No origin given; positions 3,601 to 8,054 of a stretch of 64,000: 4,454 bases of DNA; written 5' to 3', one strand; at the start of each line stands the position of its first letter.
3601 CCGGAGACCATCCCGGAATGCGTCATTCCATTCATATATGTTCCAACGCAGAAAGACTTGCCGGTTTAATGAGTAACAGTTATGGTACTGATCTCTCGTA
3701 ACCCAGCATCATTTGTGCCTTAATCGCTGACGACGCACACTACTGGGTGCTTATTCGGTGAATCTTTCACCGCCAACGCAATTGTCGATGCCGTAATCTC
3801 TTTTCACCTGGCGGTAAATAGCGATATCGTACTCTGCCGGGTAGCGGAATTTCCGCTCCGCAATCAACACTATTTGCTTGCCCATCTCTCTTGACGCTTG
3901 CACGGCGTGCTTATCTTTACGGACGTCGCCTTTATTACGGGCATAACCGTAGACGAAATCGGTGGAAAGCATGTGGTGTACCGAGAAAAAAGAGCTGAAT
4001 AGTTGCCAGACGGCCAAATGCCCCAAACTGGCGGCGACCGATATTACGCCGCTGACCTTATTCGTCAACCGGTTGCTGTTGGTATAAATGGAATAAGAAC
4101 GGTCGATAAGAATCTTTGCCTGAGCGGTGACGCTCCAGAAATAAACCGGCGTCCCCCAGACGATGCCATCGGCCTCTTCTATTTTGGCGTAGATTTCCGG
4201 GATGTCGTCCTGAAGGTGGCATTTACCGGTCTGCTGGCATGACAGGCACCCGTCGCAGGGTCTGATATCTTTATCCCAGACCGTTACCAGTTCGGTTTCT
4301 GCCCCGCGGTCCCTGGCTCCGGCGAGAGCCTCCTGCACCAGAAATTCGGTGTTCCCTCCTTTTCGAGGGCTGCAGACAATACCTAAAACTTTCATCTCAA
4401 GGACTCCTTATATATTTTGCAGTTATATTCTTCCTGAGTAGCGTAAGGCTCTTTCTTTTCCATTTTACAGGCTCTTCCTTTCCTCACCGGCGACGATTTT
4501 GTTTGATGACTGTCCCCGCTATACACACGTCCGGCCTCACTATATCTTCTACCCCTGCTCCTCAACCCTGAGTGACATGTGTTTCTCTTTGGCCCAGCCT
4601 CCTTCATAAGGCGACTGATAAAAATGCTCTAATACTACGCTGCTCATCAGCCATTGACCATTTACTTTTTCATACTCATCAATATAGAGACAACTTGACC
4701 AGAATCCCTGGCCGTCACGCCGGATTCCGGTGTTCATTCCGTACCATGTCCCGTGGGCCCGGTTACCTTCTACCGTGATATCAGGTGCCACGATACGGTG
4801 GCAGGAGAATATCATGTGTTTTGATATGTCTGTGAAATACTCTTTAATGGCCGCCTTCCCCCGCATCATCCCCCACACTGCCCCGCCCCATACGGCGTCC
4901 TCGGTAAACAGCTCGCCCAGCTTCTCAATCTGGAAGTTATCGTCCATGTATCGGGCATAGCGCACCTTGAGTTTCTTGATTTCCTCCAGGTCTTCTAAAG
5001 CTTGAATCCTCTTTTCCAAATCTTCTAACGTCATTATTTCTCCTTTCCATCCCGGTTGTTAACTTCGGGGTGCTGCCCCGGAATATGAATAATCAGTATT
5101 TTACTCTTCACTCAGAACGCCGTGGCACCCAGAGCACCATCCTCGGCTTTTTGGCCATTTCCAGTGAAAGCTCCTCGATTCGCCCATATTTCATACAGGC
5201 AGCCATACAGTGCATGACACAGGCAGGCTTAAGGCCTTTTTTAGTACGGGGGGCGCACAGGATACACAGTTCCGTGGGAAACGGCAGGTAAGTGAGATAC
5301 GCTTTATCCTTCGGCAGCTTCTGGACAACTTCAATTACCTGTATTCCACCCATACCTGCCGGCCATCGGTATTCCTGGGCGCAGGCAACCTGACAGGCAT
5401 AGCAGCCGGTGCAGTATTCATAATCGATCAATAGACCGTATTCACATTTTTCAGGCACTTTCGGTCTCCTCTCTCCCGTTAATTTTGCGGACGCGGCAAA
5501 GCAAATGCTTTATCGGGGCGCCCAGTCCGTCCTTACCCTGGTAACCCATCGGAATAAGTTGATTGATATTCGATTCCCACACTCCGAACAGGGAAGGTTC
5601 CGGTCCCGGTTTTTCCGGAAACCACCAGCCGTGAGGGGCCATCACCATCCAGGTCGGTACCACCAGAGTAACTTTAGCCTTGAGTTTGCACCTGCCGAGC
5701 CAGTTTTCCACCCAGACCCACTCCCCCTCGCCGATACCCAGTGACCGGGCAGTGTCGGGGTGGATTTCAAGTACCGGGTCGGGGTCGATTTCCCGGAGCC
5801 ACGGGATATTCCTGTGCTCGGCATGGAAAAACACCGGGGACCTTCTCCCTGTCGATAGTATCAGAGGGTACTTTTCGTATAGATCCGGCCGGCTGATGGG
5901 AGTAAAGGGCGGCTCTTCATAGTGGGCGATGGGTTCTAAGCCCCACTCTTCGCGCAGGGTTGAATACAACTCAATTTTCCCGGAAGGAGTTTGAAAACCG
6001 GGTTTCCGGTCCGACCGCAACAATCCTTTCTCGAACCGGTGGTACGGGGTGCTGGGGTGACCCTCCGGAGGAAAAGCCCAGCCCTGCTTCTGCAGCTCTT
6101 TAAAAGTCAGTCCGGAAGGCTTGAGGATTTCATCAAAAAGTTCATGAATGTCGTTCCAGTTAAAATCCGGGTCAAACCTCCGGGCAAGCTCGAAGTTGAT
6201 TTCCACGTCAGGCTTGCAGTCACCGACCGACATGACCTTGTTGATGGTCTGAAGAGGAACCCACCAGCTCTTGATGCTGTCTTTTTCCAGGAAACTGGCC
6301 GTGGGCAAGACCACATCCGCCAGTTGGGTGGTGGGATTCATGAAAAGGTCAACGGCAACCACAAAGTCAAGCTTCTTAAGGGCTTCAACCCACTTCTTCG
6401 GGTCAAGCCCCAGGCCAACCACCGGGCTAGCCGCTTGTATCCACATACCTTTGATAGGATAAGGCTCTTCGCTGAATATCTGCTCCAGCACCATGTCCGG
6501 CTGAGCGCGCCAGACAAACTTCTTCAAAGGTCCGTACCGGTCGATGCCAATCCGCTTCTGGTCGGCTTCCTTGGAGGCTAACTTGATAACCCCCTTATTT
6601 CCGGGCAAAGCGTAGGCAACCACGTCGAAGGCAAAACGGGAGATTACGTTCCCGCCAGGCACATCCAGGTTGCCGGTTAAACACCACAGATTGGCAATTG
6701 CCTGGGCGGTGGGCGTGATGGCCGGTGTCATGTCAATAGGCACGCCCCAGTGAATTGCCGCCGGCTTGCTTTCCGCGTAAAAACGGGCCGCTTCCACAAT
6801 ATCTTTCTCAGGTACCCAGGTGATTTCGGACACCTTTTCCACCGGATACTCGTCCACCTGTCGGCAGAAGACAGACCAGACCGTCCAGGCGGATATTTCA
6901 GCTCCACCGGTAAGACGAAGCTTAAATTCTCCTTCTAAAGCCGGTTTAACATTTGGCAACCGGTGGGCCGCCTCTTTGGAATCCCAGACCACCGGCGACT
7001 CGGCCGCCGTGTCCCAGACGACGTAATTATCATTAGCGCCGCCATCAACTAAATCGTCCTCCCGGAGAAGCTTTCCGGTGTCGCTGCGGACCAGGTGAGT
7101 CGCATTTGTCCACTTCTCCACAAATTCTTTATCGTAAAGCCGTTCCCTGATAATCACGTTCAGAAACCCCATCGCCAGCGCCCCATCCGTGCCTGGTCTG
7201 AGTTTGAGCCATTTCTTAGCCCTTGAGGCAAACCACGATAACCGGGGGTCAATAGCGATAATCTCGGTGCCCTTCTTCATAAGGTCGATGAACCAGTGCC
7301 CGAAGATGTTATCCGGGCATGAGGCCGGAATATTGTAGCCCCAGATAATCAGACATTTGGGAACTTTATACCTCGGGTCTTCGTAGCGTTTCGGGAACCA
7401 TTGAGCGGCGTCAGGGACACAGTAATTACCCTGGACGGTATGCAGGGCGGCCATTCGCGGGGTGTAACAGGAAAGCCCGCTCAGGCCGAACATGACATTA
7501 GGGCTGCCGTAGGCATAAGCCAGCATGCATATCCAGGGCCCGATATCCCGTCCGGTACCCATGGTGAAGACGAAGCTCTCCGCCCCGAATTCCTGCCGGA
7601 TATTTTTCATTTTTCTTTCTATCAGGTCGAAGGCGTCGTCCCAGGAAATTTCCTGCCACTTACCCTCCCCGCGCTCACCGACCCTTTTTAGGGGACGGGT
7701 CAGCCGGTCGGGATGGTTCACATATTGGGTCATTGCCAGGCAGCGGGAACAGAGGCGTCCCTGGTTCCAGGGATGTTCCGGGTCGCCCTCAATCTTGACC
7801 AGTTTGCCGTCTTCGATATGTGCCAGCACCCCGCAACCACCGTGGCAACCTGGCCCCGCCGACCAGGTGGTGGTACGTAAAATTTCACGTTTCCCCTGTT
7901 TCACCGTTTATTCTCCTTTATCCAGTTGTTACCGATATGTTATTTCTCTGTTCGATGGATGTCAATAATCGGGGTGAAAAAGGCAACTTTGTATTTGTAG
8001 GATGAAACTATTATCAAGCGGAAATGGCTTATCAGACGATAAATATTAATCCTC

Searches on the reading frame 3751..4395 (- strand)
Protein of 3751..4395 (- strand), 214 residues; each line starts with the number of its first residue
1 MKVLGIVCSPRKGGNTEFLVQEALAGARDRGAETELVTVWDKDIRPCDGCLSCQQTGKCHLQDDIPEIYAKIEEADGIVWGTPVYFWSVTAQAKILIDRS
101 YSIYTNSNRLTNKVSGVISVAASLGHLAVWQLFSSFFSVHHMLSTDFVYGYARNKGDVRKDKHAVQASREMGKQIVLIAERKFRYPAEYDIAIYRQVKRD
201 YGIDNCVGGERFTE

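Call 88: search_protein_families(library=pfam, proteins=[window:3751-4395:-], max_evalue=0.00001)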
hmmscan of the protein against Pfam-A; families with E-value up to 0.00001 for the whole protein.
window:3751-4395:- (214 aa): 2 families
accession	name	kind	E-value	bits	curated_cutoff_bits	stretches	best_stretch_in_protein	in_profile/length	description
PF03358.20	FMN_red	-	9.6e-32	110.1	24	1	1-143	1-138/152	NADPH-dependent FMN reductase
PF02525.22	Flavodoxin_2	-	4.9e-11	43.1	27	1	1-101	1-104/198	Flavodoxin-like fold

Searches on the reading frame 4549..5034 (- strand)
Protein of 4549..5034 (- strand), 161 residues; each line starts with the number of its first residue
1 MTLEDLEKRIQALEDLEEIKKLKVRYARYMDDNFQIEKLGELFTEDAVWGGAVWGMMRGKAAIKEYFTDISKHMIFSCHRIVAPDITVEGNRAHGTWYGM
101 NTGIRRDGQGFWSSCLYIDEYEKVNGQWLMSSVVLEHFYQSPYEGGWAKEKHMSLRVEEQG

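Call 88: search_protein_families(library=pfam, proteins=[window:4549-5034:-], max_evalue=0.00001)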
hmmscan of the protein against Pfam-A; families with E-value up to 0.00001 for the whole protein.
window:4549-5034:- (161 aa): 2 families
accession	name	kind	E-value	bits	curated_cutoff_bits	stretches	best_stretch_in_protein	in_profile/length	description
PF13577.12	SnoaL_4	-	1.6e-26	93.2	24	1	11-133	1-125/126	SnoaL-like domain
PF12680.13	SnoaL_2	-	7.8e-08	33.3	27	1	35-128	12-99/102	SnoaL-like domain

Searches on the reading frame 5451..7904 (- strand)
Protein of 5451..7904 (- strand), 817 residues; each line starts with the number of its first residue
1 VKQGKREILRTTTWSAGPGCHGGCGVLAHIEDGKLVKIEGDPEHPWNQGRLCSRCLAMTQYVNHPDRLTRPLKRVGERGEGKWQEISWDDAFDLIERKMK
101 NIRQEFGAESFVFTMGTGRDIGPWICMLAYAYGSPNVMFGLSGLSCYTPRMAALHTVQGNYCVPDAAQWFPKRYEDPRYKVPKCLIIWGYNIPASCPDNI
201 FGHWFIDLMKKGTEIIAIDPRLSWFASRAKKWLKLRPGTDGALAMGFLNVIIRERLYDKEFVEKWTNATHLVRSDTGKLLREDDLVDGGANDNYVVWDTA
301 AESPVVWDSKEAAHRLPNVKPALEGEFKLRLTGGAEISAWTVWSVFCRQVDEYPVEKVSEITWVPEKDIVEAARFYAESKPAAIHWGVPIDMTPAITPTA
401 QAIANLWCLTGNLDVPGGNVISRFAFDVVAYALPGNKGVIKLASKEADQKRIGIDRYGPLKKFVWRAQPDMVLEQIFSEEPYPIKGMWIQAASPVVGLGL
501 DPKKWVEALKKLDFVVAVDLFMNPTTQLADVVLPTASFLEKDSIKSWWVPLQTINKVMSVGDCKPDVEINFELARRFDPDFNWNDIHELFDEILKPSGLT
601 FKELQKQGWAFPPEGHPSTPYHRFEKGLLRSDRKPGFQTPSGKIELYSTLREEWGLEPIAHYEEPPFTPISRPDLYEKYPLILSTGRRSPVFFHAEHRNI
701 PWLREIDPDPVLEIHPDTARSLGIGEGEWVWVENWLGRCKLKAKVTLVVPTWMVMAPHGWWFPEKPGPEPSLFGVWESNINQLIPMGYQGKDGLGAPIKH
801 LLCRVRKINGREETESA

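Call 88: search_protein_families(library=pfam, proteins=[window:5451-7904:-], max_evalue=0.00001)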
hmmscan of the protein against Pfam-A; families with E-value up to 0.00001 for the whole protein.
window:5451-7904:- (817 aa): 3 families
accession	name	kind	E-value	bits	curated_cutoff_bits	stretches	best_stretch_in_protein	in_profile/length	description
PF00384.28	Molybdopterin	-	1.6e-35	123.2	24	1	67-575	1-352/353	Molybdopterin oxidoreductase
PF01568.27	Molydop_binding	-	6.9e-19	68.4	26.8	1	681-784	1-93/110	Molydopterin dinucleotide binding domain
PF04879.21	Molybdop_Fe4S4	-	1.3e-14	54.3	22.7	1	12-64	3-55/55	Molybdopterin oxidoreductase Fe4S4 domain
